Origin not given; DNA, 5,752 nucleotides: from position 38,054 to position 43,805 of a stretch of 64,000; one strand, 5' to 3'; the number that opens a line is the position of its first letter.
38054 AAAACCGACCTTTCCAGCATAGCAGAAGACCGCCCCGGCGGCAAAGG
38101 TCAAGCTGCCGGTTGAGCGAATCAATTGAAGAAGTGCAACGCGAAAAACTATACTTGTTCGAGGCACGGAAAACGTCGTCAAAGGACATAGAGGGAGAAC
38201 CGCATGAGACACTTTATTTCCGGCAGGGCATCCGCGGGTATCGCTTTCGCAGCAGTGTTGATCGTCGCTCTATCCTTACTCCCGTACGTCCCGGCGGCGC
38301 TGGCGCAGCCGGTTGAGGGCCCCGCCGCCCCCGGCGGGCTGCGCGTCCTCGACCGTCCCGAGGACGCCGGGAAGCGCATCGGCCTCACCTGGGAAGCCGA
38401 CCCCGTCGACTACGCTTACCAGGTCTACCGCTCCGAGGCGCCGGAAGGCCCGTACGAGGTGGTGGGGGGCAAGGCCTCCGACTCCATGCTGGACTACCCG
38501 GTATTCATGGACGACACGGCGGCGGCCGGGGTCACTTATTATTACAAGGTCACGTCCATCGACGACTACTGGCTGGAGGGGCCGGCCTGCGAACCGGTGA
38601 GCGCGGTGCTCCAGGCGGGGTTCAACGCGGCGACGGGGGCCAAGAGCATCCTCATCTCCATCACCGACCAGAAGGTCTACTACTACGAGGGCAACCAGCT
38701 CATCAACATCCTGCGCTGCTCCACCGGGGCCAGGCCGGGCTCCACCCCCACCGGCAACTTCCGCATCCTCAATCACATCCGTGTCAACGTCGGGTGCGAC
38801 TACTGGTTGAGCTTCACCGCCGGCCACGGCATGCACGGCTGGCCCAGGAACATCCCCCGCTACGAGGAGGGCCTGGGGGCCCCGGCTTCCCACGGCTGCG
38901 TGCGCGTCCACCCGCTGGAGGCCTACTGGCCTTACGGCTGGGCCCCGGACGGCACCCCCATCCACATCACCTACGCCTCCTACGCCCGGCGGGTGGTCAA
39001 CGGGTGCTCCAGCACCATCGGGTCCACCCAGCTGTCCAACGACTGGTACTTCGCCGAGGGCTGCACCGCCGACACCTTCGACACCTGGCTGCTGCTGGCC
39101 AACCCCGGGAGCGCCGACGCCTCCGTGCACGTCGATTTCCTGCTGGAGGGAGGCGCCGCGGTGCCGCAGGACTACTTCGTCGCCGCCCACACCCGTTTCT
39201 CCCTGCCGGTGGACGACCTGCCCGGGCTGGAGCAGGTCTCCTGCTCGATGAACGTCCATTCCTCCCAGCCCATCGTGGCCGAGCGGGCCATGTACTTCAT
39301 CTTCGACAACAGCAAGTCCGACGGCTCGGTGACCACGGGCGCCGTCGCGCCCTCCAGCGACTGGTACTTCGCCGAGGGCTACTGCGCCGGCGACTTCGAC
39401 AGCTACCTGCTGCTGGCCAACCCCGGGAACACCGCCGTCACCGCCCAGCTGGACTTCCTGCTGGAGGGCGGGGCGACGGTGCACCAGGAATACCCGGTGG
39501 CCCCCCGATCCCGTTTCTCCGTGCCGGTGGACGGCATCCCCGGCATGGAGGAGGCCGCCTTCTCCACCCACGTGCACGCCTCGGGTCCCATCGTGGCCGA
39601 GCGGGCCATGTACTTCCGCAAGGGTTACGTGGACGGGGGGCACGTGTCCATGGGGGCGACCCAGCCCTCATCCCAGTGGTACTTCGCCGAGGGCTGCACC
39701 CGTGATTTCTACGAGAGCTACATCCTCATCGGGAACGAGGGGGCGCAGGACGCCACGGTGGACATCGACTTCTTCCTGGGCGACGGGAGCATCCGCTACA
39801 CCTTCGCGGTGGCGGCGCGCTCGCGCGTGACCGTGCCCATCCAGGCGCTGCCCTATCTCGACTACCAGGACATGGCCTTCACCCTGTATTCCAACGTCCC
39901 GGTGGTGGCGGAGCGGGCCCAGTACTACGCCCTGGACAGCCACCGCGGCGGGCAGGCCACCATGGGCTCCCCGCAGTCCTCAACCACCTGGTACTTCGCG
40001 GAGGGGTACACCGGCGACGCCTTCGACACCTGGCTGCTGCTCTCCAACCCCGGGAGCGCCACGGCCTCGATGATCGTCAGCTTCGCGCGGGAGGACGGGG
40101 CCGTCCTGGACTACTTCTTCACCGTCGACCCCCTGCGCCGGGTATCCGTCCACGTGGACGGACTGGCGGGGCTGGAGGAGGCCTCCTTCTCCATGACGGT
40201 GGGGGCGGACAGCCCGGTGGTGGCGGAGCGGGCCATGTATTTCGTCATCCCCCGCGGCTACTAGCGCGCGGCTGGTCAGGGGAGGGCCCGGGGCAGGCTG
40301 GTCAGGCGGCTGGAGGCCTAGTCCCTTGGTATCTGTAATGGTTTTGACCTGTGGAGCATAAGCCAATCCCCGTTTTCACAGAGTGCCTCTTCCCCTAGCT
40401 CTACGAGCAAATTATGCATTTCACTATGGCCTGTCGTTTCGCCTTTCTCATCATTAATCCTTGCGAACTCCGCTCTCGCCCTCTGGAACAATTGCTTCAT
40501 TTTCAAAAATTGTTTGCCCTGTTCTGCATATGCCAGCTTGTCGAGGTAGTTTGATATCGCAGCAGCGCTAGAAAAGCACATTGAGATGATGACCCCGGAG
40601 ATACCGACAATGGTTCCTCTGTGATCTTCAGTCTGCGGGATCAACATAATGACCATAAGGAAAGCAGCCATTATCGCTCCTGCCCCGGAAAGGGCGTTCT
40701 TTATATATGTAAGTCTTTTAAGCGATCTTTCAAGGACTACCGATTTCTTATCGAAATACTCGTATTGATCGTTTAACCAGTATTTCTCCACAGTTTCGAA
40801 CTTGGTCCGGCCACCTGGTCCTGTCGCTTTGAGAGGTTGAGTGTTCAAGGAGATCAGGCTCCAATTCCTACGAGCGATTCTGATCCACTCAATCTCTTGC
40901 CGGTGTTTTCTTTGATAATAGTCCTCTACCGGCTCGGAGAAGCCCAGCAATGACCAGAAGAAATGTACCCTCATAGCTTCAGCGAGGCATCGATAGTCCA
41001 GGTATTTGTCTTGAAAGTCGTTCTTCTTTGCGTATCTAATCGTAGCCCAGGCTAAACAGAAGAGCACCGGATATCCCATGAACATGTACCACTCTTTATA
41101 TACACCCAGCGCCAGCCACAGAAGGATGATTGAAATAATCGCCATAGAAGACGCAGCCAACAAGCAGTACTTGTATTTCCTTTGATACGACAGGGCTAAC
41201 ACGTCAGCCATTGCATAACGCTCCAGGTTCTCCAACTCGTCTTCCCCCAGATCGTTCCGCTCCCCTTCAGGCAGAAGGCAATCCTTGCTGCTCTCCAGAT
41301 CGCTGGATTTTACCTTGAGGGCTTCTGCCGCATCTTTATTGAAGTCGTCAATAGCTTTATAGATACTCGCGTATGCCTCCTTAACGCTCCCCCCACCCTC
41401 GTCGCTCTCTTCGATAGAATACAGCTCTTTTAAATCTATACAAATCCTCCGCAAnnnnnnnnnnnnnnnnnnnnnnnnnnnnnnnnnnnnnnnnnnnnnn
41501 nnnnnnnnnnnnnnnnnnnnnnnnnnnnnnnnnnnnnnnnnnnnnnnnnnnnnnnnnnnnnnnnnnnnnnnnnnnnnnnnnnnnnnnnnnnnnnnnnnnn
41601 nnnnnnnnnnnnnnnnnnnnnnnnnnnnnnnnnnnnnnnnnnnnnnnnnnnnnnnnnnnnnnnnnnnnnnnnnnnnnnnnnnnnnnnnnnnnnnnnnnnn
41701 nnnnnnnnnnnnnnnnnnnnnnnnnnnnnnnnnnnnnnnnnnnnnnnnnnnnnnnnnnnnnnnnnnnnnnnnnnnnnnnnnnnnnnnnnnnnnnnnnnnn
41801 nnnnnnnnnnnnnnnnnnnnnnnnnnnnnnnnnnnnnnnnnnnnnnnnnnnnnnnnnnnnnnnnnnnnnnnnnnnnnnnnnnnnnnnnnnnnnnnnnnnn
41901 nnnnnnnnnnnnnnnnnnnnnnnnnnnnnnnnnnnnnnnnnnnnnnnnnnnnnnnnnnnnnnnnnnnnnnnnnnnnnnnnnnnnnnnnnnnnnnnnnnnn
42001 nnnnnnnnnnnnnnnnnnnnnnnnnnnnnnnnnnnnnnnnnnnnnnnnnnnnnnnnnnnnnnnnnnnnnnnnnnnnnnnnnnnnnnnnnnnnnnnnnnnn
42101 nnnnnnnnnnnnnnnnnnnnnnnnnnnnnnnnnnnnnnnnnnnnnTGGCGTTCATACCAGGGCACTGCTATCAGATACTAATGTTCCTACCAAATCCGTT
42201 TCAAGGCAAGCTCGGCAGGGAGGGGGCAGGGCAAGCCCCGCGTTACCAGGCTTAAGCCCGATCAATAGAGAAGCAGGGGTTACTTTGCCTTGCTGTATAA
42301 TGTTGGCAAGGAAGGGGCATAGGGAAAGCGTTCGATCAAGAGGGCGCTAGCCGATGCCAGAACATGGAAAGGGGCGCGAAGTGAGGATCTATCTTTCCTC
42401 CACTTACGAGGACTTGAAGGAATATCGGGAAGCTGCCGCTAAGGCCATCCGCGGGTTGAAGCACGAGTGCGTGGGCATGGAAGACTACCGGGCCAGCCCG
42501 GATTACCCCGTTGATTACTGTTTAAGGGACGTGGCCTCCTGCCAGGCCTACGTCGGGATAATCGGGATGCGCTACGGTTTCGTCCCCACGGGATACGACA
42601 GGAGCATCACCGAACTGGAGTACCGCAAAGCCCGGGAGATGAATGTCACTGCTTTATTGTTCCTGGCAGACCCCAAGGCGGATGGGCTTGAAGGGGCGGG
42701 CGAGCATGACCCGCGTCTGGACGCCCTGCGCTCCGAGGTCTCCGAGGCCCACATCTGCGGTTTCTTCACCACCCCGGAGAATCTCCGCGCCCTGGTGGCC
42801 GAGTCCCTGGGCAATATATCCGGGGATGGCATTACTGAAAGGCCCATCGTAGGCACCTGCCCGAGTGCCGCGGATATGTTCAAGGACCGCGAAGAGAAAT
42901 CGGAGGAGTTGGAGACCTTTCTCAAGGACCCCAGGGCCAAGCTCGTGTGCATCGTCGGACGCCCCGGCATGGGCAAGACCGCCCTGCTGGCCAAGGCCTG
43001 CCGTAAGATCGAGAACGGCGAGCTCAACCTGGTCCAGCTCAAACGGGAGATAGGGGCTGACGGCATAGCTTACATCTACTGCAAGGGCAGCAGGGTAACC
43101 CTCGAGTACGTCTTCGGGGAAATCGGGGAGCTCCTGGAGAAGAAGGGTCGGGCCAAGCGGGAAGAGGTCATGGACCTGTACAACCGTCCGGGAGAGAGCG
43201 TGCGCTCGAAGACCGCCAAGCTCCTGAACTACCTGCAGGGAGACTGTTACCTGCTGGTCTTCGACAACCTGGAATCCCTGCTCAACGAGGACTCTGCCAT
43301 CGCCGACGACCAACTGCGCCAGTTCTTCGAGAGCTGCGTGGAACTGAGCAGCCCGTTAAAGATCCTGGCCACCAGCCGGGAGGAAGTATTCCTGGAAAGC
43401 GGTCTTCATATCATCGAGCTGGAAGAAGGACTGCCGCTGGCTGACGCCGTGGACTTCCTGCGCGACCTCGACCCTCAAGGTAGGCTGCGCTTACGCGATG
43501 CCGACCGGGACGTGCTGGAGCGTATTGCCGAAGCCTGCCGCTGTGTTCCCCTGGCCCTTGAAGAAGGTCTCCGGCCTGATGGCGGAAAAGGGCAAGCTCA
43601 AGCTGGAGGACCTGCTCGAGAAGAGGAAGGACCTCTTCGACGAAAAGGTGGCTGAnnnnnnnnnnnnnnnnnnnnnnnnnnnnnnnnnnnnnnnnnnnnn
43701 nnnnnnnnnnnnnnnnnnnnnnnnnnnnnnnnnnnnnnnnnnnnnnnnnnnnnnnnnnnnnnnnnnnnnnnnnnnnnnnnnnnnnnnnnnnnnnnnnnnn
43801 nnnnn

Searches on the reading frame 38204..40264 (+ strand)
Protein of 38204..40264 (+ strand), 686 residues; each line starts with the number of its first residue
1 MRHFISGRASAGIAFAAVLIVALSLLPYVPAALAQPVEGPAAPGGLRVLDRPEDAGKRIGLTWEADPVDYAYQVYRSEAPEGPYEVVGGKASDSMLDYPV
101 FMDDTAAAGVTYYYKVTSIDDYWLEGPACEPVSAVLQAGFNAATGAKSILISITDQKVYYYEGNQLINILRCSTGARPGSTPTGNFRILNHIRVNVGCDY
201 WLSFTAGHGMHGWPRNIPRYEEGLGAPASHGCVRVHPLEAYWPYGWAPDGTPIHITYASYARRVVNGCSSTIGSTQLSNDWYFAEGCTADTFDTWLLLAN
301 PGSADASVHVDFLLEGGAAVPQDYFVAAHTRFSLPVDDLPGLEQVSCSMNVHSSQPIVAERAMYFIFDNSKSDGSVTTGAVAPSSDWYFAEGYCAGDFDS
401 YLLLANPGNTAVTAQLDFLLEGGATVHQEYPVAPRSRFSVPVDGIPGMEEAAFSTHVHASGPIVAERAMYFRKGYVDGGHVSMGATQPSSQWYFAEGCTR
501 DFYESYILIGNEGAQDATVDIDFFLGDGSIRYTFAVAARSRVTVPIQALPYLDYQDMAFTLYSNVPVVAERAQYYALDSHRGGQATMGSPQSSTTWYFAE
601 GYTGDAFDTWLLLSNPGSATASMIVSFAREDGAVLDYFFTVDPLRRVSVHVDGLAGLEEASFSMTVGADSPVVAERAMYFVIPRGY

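Call 8: search_protein_families(library=pfam, proteins=[window:38204-40264:+], max_evalue=0.01)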
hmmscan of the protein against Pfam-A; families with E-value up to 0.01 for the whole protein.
window:38204-40264:+ (686 aa): 3 families
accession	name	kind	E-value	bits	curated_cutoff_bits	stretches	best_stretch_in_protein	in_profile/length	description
PF18986.5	DUF5719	-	7.2e-19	68.5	26.2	2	373-569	39-239/319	Family of unknown function (DUF5719)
PF03734.19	YkuD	-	9.9e-18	65.6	23.4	1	147-255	2-146/146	L,D-transpeptidase catalytic domain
PF05506.17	PLipase_C_C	-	2.5e-05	25.6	24.4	0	292-333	12-51/80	Bacterial phospholipase C, C-terminal domain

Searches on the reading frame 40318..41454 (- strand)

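Call 8: search_protein_families(library=pfam, proteins=[window:40318-41454:-], max_evalue=0.01)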
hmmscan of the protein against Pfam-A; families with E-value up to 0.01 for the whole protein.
window:40318-41454:- (378 aa): 2 families
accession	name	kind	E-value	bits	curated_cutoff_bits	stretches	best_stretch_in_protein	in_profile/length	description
PF20990.2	DUF2207_C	-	0.00024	21.3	33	0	223-326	119-209/247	Predicted membrane protein (DUF2207) C-terminal domain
PF13567.11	DUF4131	-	0.0095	16.1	31.6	0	103-149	14-58/165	Domain of unknown function (DUF4131)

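Call 13: search_protein_families(library=ncbifam, proteins=[window:40318-41454:-], max_evalue=0.01)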
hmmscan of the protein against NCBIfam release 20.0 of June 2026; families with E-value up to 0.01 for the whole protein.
window:40318-41454:- (378 aa): 2 families
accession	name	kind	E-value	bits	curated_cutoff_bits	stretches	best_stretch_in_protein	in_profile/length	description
NF033634.1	SLATT_1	domain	0.00077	19.4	41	0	226-293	5-68/132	SLATT domain-containing protein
NF033610.1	SLATT_3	domain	0.0023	18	45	1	80-162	5-88/170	SLATT domain-containing protein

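Call 107: search_protein_families(library=padloc, proteins=[window:40318-41454:-], max_evalue=0.001)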
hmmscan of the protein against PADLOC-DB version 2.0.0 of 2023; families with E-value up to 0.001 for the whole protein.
window:40318-41454:- (378 aa): 0 families

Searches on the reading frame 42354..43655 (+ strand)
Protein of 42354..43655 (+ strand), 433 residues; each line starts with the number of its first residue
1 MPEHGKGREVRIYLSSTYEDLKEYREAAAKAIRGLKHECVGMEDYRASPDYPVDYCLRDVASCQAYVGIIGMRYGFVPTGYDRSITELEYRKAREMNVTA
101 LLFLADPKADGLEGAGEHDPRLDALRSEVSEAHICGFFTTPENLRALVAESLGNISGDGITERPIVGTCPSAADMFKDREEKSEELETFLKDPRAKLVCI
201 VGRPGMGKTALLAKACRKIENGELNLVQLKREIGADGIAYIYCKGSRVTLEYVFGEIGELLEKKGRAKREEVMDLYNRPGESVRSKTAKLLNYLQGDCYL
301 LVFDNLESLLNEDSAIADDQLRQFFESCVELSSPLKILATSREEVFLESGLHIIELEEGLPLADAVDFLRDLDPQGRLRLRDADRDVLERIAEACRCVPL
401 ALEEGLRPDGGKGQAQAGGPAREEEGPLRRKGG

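Call 8: search_protein_families(library=pfam, proteins=[window:42354-43655:+], max_evalue=0.01)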
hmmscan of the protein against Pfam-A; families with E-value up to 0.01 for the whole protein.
window:42354-43655:+ (433 aa): 13 families
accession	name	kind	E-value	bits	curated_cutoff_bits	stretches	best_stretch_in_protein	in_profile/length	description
PF13271.11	DUF4062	-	1.4e-23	83.3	24.7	1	11-93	1-82/82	Domain of unknown function (DUF4062)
PF00931.28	NB-ARC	-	2.6e-06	27.3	23.5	1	181-402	3-198/248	NB-ARC domain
PF13191.12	AAA_16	-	3.6e-06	28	32.6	1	179-328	5-155/167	AAA ATPase domain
PF13401.12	AAA_22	-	4.8e-06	27.4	27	1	195-323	5-106/130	AAA domain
PF24883.2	NPHP3_N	-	1.5e-05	25.7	24.8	1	183-342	9-164/164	Nephrocystin 3, N-terminal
PF13481.12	AAA_25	-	0.00012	22.2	27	1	193-332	31-177/195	AAA domain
PF07728.20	AAA_5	-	0.00017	22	22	1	198-242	2-46/139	AAA domain (dynein-related subfamily)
PF05729.18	NACHT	-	0.0003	21.1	26.7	1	197-226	2-31/167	NACHT domain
PF20720.3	nSTAND3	-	0.00078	19.6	27.2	0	195-231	17-52/155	Novel STAND NTPase 3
PF20703.3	nSTAND1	-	0.001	19.2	27.1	1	172-346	12-164/379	Novel STAND NTPase 1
PF01637.24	ATPase_2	-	0.0019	18.5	33.2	1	176-221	1-46/225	ATPase domain predominantly from Archaea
PF05673.19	DUF815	-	0.004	16.8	23.8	1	179-232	37-90/249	Protein of unknown function (DUF815)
PF25199.1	nSTAND_NTPase5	-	0.0065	16.7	34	0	184-222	30-69/145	Novel STAND NTPase 5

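Call 13: search_protein_families(library=ncbifam, proteins=[window:42354-43655:+], max_evalue=0.01)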
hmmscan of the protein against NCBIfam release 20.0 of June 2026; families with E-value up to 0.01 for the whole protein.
window:42354-43655:+ (433 aa): 3 families
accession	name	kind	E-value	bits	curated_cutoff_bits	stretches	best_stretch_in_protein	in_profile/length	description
NF047389.1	ATPase_Sll1717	subfamily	6.2e-05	22.3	75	0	270-346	162-238/454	P-loop ATPase, Sll1717 family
TIGR03420.1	DnaA_homol_Hda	equivalog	0.0018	17.9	194.8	1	183-233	26-76/226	DnaA regulatory inactivator Hda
TIGR02928.1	TIGR02928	subfamily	0.0035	16.3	181.3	1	176-223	17-68/366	orc1/cdc6 family replication initiation protein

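Call 107: search_protein_families(library=padloc, proteins=[window:42354-43655:+], max_evalue=0.001)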
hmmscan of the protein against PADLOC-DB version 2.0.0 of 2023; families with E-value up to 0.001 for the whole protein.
window:42354-43655:+ (433 aa): 1 family
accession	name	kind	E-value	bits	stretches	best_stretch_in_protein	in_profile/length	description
PDLC04984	PDC-S27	-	0.00096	16.1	0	178-217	6-45/474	-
